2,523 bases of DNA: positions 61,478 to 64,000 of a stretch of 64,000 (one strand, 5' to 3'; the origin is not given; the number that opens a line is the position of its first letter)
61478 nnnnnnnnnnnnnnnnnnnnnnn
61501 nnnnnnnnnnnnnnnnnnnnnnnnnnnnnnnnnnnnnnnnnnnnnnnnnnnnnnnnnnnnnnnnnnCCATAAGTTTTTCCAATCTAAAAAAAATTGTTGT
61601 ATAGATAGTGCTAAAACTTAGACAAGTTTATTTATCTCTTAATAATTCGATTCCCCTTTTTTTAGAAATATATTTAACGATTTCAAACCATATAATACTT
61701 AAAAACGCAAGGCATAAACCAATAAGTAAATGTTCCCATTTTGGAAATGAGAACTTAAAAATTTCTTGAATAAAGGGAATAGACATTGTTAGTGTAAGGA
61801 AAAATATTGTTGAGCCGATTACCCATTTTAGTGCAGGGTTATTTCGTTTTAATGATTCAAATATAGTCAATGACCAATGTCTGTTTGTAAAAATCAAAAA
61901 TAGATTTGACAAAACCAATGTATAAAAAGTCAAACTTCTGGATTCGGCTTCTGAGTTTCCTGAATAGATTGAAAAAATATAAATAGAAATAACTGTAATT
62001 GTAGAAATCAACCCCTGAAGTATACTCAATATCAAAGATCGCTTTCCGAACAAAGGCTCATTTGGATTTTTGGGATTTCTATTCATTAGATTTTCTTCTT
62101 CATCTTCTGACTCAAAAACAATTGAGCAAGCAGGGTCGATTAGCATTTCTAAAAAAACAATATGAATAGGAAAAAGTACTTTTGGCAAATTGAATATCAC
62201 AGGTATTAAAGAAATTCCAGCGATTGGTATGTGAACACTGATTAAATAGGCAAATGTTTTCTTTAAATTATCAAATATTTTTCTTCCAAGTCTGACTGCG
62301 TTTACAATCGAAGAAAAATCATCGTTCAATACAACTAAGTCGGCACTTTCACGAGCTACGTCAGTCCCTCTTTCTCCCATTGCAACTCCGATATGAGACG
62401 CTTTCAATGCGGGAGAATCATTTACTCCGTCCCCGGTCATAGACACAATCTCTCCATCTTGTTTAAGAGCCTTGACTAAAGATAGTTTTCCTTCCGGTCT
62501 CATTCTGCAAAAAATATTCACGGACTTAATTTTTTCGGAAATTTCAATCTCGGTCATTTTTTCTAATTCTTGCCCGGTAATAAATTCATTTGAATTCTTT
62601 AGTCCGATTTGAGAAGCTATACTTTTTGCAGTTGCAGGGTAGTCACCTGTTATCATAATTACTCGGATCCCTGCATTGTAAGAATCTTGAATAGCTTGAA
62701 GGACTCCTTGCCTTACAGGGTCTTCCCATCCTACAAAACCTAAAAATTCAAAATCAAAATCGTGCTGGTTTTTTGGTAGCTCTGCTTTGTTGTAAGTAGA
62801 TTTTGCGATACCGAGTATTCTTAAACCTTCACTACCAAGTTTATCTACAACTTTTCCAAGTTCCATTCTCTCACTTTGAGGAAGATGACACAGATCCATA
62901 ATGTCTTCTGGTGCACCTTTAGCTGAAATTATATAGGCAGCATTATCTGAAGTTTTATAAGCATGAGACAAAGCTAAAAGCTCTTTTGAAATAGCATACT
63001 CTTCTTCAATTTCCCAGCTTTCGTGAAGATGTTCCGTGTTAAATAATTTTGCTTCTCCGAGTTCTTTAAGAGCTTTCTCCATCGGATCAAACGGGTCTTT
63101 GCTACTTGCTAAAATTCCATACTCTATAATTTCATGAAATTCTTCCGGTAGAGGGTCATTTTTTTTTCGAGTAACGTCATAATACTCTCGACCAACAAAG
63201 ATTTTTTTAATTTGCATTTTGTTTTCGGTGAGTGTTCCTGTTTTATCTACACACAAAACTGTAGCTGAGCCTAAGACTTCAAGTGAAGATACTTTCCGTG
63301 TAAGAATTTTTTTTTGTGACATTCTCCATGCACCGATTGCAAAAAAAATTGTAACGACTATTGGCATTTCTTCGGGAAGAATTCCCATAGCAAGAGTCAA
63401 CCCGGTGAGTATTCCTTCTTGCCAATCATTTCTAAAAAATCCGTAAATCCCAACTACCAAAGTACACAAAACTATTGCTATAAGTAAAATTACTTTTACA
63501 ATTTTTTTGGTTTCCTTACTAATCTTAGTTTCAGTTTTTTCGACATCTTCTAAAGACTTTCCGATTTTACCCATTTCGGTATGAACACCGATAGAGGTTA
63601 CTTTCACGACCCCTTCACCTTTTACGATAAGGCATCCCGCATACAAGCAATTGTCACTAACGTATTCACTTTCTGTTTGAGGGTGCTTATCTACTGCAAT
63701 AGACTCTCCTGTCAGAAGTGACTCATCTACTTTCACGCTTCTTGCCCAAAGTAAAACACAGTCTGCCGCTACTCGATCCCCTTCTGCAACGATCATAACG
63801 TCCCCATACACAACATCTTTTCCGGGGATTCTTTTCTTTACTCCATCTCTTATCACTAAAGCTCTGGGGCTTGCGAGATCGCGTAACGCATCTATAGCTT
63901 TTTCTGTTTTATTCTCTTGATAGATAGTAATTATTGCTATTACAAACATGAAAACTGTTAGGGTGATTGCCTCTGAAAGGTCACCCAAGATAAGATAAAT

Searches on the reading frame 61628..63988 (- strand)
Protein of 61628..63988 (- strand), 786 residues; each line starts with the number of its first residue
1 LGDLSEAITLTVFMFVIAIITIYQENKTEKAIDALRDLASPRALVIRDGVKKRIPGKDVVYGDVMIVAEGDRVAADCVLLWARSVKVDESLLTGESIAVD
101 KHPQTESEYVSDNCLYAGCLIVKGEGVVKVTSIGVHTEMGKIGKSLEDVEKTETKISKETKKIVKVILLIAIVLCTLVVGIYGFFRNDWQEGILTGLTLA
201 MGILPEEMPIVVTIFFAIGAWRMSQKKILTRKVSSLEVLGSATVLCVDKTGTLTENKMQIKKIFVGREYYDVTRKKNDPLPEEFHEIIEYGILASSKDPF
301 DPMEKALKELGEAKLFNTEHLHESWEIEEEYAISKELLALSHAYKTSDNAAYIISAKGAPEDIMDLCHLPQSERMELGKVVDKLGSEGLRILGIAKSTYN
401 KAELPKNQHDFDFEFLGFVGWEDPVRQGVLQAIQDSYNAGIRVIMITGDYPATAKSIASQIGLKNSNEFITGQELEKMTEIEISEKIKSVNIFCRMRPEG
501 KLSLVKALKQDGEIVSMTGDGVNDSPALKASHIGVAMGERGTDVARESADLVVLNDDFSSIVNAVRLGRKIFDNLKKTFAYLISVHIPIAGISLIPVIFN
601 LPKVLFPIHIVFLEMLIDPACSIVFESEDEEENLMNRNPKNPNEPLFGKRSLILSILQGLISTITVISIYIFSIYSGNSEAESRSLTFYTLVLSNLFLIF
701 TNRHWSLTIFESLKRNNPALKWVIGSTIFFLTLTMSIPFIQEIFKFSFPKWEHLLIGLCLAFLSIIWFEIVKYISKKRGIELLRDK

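Call 39: find_encoding_contigs(protein=window:61628-63988:-, flank=10000, max_places=2)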
Protein window:61628-63988:- (786 aa): no gene with exactly this product is on record in the collection.

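Call 64: search_protein_families(library=pfam, proteins=[window:61628-63988:-], max_evalue=0.00001)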
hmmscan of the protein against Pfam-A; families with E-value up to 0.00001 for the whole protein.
window:61628-63988:- (786 aa): 3 families
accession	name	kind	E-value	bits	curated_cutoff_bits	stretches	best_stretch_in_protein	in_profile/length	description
PF00122.25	E1-E2_ATPase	-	1.4e-44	152.2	28.1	1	38-226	2-181/181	E1-E2 ATPase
PF00689.26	Cation_ATPase_C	-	1.4e-35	123.1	27.3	1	603-774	2-175/175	Cation transporting ATPase, C-terminus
PF00702.32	Hydrolase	-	4.3e-16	60.3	26.4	1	244-531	3-190/191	haloacid dehalogenase-like hydrolase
